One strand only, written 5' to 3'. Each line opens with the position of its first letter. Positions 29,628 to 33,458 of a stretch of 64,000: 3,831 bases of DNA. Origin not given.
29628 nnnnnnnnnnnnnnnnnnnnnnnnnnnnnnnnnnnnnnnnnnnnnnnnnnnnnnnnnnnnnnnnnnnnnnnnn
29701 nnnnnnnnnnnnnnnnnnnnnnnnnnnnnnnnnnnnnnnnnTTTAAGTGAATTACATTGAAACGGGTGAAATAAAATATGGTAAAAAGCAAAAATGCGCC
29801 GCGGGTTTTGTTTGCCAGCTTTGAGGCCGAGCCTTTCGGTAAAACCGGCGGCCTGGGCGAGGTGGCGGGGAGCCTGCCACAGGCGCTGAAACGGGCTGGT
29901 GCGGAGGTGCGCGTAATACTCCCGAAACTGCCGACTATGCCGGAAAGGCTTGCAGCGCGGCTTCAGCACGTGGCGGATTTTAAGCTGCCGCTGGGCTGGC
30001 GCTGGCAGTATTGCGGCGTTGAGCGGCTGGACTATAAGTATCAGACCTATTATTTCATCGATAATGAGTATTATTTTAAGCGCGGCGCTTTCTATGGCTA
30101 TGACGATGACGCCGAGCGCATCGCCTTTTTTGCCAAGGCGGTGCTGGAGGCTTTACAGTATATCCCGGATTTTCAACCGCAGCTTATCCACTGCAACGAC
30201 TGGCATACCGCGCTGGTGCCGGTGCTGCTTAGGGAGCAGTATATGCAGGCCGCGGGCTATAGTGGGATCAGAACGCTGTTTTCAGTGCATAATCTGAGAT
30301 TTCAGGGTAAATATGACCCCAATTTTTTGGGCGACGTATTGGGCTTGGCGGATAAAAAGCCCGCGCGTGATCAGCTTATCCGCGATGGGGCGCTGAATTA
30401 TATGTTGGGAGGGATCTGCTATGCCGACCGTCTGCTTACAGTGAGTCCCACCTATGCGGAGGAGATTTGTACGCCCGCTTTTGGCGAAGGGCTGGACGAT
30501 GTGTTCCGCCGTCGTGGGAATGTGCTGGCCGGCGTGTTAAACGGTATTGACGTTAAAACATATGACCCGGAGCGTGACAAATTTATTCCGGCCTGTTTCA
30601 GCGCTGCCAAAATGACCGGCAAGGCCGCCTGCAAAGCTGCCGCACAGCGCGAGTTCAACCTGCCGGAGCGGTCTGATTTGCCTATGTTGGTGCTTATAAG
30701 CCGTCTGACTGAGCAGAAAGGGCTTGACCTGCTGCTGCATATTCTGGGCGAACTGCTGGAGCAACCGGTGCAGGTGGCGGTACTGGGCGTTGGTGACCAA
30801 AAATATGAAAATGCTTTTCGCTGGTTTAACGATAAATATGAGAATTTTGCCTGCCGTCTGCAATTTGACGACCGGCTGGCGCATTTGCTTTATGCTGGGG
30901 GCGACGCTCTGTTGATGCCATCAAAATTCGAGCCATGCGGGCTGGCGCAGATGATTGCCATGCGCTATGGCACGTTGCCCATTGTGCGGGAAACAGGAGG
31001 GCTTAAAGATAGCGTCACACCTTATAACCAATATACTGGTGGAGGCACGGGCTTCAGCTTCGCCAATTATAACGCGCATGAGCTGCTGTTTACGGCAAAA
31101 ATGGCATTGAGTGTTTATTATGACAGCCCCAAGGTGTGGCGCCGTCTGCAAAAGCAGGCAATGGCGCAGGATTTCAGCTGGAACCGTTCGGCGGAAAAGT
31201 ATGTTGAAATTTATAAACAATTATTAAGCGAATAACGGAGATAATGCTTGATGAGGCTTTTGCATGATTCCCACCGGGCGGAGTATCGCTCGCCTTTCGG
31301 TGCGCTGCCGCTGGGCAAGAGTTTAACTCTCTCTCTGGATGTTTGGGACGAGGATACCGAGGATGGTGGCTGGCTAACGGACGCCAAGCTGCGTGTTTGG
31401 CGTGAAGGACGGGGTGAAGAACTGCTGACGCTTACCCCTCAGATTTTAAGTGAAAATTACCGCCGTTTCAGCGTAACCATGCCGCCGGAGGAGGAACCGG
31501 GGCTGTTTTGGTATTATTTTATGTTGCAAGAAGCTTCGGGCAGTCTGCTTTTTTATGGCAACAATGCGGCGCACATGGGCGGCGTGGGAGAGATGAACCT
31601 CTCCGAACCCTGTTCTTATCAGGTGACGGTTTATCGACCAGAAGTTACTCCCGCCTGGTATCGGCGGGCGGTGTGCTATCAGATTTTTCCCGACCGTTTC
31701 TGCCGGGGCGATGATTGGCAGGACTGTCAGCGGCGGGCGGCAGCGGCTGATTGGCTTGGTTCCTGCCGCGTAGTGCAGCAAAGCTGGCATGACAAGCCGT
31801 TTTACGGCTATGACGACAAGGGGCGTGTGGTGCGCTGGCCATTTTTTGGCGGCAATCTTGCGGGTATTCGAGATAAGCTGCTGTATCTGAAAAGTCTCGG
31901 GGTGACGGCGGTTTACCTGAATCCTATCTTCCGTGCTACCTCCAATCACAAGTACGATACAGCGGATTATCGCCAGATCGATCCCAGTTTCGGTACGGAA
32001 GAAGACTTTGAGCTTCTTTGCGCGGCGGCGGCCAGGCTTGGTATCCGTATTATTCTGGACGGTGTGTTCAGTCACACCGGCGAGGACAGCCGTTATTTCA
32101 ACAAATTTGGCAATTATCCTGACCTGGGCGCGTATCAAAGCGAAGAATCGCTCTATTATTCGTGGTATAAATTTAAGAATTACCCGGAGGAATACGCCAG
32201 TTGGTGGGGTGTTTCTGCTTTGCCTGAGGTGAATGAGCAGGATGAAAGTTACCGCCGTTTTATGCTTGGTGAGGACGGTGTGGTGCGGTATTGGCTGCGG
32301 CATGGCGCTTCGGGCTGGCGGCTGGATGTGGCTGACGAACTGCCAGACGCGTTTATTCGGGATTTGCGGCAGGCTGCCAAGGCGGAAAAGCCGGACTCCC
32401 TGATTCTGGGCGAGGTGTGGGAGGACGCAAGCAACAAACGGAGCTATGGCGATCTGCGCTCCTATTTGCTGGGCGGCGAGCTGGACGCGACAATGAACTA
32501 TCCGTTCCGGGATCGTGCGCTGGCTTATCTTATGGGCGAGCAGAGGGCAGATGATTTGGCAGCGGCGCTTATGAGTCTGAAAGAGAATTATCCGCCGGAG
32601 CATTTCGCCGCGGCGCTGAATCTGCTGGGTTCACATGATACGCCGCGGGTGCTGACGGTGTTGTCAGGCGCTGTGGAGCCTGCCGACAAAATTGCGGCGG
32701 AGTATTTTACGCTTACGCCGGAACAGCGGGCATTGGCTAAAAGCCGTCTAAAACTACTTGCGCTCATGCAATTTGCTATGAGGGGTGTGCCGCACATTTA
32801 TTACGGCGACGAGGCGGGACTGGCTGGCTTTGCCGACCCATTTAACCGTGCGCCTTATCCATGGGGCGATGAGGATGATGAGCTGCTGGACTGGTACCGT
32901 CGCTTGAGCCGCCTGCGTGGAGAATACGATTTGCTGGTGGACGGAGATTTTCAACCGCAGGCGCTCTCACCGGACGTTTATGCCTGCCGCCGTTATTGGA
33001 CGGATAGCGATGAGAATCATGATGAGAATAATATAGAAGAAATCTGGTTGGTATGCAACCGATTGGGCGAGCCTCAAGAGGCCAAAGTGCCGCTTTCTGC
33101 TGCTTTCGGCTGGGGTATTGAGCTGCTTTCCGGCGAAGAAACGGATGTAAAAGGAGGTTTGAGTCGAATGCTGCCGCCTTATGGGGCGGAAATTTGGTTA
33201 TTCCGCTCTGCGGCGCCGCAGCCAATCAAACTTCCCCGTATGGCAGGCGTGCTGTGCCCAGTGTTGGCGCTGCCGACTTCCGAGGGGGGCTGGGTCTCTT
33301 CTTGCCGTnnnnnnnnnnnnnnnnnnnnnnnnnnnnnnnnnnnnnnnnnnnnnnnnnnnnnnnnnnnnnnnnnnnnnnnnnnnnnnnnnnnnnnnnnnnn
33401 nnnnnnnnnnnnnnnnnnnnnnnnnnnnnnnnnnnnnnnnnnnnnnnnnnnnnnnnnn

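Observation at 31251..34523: Single-polypeptide GH13 + GH77 (4-alpha-glucanotransferase) fusion closing the glycogen operon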

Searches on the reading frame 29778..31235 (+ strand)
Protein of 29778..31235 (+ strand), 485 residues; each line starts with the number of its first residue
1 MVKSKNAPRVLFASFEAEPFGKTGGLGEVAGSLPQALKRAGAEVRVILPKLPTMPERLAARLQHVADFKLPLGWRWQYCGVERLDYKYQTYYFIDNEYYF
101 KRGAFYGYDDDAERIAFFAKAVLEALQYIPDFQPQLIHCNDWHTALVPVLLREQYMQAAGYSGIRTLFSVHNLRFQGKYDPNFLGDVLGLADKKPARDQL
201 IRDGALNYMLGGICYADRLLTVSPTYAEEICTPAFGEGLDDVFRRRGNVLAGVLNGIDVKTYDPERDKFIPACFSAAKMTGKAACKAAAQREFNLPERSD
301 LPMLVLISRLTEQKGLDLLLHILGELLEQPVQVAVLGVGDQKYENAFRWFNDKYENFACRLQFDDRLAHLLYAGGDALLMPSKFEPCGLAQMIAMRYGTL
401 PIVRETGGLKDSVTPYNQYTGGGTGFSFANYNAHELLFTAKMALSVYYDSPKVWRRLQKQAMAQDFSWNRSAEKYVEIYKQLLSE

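Call 6: search_protein_families(library=ncbifam, proteins=[window:29778-31235:+], max_evalue=0.00001)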
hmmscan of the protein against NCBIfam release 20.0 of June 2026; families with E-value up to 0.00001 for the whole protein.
window:29778-31235:+ (485 aa): 18 families
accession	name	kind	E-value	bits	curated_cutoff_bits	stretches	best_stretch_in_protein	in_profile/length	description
NF001898.0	PRK00654.1-1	equivalog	1.1e-192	640.9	603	1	9-483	2-476/477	glycogen synthase GlgA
TIGR02095.1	glgA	subfamily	2.9e-160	534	328.45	1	9-482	2-477/477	glycogen/starch synthase, ADP-glucose type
NF001903.0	PRK00654.2-2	equivalog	1.3e-146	489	616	1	10-481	3-477/482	glycogen synthase GlgA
NF001899.0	PRK00654.1-2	equivalog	2.7e-127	425.1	459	1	9-484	2-477/478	glycogen synthase GlgA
NF001900.0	PRK00654.1-3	equivalog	1.4e-117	393.1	509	1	9-483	2-455/481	glycogen synthase GlgA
NF001905.0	PRK00654.2-4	subfamily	3.4e-111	372.2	560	1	13-481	6-485/489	glycogen synthase GlgA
NF001906.0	PRK00654.2-5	equivalog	2e-106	356.9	870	1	9-482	7-483/485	glycogen synthase GlgA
NF010699.0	PRK14099.1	equivalog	1.1e-102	344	762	1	10-484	6-481/485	glycogen synthase GlgA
NF001901.0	PRK00654.1-5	equivalog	1.9e-94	317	649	1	3-484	19-493/502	glycogen synthase GlgA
NF001902.0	PRK00654.2-1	equivalog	8.3e-94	314.9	845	1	16-481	9-488/492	glycogen synthase GlgA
NF010698.0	PRK14098.1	equivalog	8.7e-94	314.9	754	1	5-484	3-488/489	starch synthase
NF001904.0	PRK00654.2-3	equivalog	5.1e-62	210.1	577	1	10-483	3-475/475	glycogen synthase GlgA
TIGR02149.1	glgA_Coryne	subfamily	5.3e-10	39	302.4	1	288-482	193-390/391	glycogen synthase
NF038295.1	EPS_HpsP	equivalog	4e-09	36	550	1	267-483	178-388/388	hormogonium polysaccharide biosynthesis glycosyltransferase HpsP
TIGR03999.1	thiol_BshA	equivalog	2.6e-08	33.2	273.7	1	302-483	200-374/375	N-acetyl-alpha-D-glucosaminyl L-malate synthase BshA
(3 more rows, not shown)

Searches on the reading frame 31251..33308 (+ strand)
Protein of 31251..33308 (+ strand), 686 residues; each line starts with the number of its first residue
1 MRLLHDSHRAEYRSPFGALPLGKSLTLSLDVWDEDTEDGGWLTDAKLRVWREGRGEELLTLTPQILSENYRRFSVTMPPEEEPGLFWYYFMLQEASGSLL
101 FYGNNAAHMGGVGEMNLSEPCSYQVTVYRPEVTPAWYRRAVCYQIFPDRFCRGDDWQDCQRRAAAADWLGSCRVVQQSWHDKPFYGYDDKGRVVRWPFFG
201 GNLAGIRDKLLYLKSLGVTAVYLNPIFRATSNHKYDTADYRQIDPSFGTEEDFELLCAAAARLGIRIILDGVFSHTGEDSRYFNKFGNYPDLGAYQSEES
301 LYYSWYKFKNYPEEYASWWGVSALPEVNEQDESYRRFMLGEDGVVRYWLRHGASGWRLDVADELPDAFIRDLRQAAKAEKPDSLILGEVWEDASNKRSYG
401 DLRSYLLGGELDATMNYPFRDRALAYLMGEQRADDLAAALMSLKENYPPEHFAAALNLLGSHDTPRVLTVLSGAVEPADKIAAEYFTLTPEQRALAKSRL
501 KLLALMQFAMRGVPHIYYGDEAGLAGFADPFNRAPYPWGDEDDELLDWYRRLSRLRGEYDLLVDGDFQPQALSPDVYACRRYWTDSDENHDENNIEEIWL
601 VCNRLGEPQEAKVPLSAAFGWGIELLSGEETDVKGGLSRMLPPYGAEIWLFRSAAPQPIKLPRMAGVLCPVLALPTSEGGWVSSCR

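Call 7: search_solved_structures(query=window:31251-33308:+, max_evalue=1e-10, show_alignments=2)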
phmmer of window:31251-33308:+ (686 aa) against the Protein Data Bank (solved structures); distinct sequences matched with E-value up to 1e-10: 207 (the best 60 are shown).
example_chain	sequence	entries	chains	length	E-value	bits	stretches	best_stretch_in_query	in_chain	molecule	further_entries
1sma_A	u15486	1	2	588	7.3e-76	259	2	133-475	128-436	MALTOGENIC AMYLASE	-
1gvi_A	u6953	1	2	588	8.9e-75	255.4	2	133-475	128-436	MALTOGENIC AMYLASE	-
1j0h_A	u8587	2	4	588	4.4e-71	243.2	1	197-649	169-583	neopullulanase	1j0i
1j0j_A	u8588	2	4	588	1e-70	241.9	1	197-649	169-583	neopullulanase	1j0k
1bvz_A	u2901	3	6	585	3.2e-70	240.3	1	88-473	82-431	PROTEIN (ALPHA-AMYLASE II) | ALPHA-AMYLASE II | Neopullulanase 2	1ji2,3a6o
1jf6_A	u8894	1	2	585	3.5e-70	240.2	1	197-473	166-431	ALPHA AMYLASE II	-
1jf5_A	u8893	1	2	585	3.8e-70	240.1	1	88-649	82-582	ALPHA AMYLASE II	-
1wzm_A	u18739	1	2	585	7.6e-70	239.1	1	88-473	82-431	Alpha-amylase II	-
1wzk_A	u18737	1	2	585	1.2e-69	238.5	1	88-473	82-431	Alpha-amylase II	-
1jib_A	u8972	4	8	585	1.4e-69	238.2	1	88-473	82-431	NEOPULLULANASE | ALPHA-AMYLASE II | Neopullulanase 2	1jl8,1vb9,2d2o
1g1y_A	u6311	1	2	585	2.2e-69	237.6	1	88-473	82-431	ALPHA-AMYLASE II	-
1wzl_A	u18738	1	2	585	3e-69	237.1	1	88-473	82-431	Alpha-amylase II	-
1vfm_A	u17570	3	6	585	6.1e-69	236.1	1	88-473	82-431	Neopullulanase 2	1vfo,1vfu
2z1k_A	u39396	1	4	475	5e-62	213.2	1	197-649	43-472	(Neo)pullulanase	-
1ea9_C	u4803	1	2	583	8.2e-61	209.2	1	198-568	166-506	CYCLOMALTODEXTRINASE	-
5bn7_A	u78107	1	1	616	2.4e-58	201.1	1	124-568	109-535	Maltodextrin glucosidase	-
2wc7_A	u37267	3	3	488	1.5e-53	185.2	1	133-578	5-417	ALPHA AMYLASE, CATALYTIC REGION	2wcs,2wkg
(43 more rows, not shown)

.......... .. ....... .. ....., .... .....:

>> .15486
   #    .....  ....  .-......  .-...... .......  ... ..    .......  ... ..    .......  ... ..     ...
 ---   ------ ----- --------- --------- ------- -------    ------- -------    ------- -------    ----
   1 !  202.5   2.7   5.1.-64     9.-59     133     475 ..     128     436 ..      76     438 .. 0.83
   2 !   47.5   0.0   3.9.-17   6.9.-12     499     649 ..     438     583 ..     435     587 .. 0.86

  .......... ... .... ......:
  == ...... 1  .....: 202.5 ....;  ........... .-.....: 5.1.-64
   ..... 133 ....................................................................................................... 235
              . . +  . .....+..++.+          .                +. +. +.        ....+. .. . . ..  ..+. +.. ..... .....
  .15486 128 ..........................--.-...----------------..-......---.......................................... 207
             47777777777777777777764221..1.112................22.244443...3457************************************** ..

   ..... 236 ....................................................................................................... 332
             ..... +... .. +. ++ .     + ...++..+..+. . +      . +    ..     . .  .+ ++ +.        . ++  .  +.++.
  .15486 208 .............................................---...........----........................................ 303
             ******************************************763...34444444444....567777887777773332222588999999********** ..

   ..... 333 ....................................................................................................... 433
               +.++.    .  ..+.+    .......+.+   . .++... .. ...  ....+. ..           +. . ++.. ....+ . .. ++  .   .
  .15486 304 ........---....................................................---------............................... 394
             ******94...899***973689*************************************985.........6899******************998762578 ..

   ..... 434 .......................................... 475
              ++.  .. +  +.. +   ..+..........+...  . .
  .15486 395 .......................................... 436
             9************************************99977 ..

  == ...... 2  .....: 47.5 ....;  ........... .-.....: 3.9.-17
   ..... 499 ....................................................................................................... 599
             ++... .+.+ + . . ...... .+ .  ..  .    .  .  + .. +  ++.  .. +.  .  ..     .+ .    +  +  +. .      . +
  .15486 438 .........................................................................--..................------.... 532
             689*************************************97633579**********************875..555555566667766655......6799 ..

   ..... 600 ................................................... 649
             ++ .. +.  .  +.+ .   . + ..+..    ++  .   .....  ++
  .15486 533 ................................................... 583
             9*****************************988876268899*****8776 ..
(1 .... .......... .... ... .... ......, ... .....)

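Call 56: search_protein_families(library=ncbifam, proteins=[window:31251-33230:+], max_evalue=1e-30)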
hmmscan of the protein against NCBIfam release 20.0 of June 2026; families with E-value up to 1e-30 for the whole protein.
window:31251-33230:+ (660 aa): 4 families
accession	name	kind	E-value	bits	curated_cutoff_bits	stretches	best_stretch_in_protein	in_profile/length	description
NF011083.0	PRK14510.1-2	equivalog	8.1e-209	695.9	1322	1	73-650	100-662/1186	bifunctional glycogen debranching protein GlgX/4-alpha-glucanotransferase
NF008051.0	PRK10785.1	equivalog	4.7e-95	319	568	1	60-582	50-546/607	maltodextrin glucosidase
NF041090.1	Cyc-maltodext_AglB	equivalog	7e-88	295.5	540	1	134-473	2-304/470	cyclomaltodextrinase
TIGR02403.1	trehalose_treC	equivalog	6.8e-31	107.5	799.05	0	201-360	24-194/544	alpha,alpha-phosphotrehalase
